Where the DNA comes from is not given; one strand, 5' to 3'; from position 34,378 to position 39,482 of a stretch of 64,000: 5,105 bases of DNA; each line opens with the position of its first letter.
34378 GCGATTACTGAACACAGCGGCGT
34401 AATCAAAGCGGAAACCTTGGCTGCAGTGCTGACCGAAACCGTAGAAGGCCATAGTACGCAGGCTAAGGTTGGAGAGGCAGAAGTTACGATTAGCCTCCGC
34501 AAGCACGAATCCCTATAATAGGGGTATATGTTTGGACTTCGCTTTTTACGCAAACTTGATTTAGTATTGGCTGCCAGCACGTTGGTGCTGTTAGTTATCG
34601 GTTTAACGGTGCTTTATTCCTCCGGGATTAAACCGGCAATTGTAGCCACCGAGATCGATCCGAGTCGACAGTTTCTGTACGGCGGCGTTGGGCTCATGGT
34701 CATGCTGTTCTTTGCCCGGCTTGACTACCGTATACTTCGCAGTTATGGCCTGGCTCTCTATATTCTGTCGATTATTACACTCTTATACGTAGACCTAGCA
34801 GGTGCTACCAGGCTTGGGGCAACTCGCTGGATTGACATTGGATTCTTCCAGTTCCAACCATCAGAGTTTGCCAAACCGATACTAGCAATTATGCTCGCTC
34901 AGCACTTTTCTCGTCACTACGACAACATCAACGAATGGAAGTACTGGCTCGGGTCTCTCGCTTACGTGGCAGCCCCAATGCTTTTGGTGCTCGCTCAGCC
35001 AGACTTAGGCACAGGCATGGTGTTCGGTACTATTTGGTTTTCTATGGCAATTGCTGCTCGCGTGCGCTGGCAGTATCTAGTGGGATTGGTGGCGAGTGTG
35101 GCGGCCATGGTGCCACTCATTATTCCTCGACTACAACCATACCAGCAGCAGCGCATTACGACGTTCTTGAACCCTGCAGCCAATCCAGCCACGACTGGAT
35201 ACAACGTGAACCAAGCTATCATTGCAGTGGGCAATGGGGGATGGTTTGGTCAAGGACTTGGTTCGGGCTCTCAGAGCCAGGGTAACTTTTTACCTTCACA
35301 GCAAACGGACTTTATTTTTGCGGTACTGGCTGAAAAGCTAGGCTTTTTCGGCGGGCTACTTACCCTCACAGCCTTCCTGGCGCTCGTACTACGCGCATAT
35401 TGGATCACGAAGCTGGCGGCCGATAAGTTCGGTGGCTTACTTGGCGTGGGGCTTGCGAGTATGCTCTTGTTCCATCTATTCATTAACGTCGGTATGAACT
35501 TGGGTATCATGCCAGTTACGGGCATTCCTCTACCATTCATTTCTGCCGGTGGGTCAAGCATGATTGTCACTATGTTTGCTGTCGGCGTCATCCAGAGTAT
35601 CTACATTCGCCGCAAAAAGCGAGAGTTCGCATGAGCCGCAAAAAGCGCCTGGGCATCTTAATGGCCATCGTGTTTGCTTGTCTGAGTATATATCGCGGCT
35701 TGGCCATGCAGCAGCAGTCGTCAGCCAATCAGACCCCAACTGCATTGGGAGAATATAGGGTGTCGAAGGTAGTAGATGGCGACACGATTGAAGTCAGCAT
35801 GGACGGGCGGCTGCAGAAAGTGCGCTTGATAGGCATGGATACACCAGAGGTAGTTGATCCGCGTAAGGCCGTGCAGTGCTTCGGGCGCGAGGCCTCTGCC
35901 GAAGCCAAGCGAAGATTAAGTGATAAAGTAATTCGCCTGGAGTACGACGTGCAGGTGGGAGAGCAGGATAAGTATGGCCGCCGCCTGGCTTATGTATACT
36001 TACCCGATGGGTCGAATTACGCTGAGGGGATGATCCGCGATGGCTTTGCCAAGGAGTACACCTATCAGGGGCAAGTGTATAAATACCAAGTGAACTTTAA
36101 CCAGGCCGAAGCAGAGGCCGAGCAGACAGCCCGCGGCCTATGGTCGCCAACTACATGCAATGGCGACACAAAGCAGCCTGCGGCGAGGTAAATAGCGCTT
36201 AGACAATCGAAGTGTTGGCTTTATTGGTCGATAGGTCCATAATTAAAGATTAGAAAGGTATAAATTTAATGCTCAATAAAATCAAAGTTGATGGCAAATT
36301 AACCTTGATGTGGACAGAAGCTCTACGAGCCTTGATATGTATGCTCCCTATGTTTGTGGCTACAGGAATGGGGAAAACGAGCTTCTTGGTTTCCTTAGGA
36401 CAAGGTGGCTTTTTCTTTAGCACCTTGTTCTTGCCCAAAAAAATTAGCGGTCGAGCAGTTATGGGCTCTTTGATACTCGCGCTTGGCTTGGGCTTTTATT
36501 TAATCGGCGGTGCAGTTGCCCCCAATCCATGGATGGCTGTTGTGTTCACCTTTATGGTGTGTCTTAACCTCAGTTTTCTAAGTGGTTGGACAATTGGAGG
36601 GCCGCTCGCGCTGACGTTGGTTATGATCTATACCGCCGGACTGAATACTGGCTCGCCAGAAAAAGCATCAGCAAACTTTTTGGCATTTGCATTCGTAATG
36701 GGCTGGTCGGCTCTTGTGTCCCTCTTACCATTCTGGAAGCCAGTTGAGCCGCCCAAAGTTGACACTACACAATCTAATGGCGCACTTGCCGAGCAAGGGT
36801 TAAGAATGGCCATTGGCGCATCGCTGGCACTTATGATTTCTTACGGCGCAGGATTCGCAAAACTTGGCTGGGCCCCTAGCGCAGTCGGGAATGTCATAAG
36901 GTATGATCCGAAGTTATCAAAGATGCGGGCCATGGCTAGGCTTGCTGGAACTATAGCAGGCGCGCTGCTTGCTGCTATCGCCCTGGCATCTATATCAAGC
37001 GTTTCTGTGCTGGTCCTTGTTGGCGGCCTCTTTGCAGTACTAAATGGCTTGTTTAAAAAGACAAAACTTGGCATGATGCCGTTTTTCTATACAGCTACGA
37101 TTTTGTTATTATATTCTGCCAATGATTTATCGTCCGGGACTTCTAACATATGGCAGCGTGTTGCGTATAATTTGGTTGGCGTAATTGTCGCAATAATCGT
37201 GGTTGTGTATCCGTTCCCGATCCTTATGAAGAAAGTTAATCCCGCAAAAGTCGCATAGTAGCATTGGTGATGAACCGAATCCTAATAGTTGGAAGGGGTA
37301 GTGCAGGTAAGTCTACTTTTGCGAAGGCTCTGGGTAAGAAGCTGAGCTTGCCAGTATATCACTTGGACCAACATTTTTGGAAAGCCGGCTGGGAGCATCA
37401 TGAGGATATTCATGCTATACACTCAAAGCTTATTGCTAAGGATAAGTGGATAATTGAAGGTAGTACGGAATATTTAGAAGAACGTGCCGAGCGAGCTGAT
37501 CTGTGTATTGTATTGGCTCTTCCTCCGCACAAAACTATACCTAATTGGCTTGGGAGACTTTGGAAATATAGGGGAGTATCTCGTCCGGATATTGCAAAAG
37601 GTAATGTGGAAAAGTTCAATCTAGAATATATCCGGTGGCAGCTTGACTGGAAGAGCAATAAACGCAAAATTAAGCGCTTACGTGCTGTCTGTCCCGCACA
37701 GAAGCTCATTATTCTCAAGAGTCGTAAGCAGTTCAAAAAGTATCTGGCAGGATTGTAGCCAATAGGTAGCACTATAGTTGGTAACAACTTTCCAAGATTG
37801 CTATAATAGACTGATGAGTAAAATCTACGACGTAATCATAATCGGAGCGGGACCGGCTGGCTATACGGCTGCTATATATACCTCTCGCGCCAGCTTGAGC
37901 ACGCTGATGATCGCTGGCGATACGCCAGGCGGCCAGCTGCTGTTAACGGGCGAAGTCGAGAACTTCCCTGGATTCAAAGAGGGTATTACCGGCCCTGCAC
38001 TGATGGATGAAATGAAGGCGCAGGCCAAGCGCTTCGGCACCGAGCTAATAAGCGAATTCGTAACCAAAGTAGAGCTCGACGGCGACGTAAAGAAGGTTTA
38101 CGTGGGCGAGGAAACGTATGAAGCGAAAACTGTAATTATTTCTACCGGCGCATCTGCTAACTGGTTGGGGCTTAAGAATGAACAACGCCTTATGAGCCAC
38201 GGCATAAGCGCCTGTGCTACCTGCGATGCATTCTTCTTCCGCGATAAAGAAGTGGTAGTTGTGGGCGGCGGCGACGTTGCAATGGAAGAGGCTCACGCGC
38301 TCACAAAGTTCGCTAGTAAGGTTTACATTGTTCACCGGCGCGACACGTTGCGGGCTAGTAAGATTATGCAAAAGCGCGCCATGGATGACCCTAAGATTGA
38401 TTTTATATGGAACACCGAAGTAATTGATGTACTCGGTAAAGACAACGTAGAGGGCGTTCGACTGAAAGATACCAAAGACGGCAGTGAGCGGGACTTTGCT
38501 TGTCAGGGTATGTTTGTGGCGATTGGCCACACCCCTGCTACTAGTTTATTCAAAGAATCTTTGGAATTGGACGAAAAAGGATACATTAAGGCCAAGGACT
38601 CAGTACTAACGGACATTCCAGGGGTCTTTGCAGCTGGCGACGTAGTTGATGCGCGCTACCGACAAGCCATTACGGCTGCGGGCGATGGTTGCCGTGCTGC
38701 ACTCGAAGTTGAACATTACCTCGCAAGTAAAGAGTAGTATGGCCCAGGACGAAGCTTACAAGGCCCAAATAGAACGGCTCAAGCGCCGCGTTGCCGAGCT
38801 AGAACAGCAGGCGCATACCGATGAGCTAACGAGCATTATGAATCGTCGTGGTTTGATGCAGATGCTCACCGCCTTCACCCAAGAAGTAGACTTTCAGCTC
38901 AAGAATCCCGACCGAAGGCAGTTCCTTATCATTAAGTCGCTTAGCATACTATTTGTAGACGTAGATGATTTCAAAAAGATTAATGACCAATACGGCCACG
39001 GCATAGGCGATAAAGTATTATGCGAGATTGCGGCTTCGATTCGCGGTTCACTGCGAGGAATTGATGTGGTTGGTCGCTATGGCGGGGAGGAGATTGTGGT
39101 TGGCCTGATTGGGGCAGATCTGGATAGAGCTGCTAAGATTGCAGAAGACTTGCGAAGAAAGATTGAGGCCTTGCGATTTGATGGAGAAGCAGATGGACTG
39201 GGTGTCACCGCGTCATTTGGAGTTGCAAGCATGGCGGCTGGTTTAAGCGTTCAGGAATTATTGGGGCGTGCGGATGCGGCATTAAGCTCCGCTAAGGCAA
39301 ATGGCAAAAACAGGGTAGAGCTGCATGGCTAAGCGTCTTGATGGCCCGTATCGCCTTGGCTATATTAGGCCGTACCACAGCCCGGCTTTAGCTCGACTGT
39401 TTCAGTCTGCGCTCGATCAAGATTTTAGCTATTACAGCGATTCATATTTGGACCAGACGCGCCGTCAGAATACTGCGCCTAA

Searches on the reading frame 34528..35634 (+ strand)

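Call 28: search_protein_families(library=pfam, proteins=[window:34528-35634:+], max_evalue=0.001)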
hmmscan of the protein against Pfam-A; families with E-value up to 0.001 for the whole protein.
window:34528-35634:+ (368 aa): 1 family
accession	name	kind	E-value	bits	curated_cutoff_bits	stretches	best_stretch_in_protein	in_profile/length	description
PF01098.24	FTSW_RODA_SPOVE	-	4.7e-96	322.3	26.4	1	18-362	7-354/356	Cell cycle protein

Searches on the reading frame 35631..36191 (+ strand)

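Call 28: search_protein_families(library=pfam, proteins=[window:35631-36191:+], max_evalue=0.001)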
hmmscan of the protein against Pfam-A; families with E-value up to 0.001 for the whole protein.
window:35631-36191:+ (186 aa): 1 family
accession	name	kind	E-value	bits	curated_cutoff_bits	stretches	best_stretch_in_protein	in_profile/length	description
PF00565.23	SNase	-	6.8e-24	84.8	21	1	63-172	1-106/107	Staphylococcal nuclease homologue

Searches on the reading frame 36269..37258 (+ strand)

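Call 28: search_protein_families(library=pfam, proteins=[window:36269-37258:+], max_evalue=0.001)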
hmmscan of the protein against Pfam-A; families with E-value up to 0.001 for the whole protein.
window:36269-37258:+ (329 aa): 1 family
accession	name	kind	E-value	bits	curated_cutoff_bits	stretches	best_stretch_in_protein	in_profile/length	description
PF13515.12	FUSC_2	-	2.9e-15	56.9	25.6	1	186-311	1-126/126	Fusaric acid resistance protein-like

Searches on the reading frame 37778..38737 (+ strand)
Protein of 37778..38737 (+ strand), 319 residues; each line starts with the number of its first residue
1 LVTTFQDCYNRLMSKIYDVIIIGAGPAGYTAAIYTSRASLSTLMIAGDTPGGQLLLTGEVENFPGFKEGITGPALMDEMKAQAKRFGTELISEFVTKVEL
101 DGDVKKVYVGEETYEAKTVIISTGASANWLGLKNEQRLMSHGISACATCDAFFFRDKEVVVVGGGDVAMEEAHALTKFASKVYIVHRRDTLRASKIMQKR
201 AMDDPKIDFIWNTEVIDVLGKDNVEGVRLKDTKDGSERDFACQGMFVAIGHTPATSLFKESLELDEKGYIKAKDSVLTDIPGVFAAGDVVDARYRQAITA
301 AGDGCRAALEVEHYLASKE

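Call 28: search_protein_families(library=pfam, proteins=[window:37778-38737:+], max_evalue=0.001)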
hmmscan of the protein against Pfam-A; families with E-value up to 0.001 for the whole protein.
window:37778-38737:+ (319 aa): 13 families
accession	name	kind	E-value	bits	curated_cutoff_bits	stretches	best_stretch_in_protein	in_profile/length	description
PF07992.20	Pyr_redox_2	-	3.1e-54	184.8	26.1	1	17-304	1-291/291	Pyridine nucleotide-disulphide oxidoreductase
PF13738.12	Pyr_redox_3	-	1.5e-19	70.8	30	1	93-287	102-305/305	Pyridine nucleotide-disulphide oxidoreductase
PF00070.33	Pyr_redox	-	3.5e-19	69.5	22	1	159-231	2-81/82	Pyridine nucleotide-disulphide oxidoreductase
PF01134.28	GIDA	-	9e-08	32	22.1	1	18-48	1-31/391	Glucose inhibited division protein A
PF03486.20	HI0933_like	-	3.6e-07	30.3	50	0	18-59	2-44/244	HI0933-like protein Rossmann domain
PF01266.30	DAO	-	1.1e-06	28.9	27.9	0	18-52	1-37/353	FAD dependent oxidoreductase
PF00890.30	FAD_binding_2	-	1.5e-06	28.1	20.4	1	18-52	1-36/414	FAD binding domain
PF01946.23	Thi4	-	3.4e-06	26.9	26.2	0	17-53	18-56/235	Thi4 family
PF12831.13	FAD_oxidored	-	9.2e-06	25.6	27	1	18-54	1-38/416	FAD dependent oxidoreductase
PF13241.12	NAD_binding_7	-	6.2e-05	24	22.1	1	154-189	5-40/104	Putative NAD(P)-binding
PF13434.12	Lys_Orn_oxgnase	-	7.7e-05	22.4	21.3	0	110-184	142-218/339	L-lysine 6-monooxygenase/L-ornithine 5-monooxygenase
PF01494.25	FAD_binding_3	-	0.00064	19.5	22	0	17-45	2-30/349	FAD binding domain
PF01488.26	Shikimate_DH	-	0.00097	19.7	24.3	0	154-200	10-56/138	Shikimate / quinate 5-dehydrogenase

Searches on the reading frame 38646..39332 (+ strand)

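Call 28: search_protein_families(library=pfam, proteins=[window:38646-39332:+], max_evalue=0.001)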
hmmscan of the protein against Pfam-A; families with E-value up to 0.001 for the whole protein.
window:38646-39332:+ (228 aa): 1 family
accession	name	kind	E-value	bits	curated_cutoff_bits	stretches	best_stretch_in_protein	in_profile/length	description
PF00990.26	GGDEF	-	1.3e-36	126.2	23.8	1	56-223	1-161/161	Diguanylate cyclase, GGDEF domain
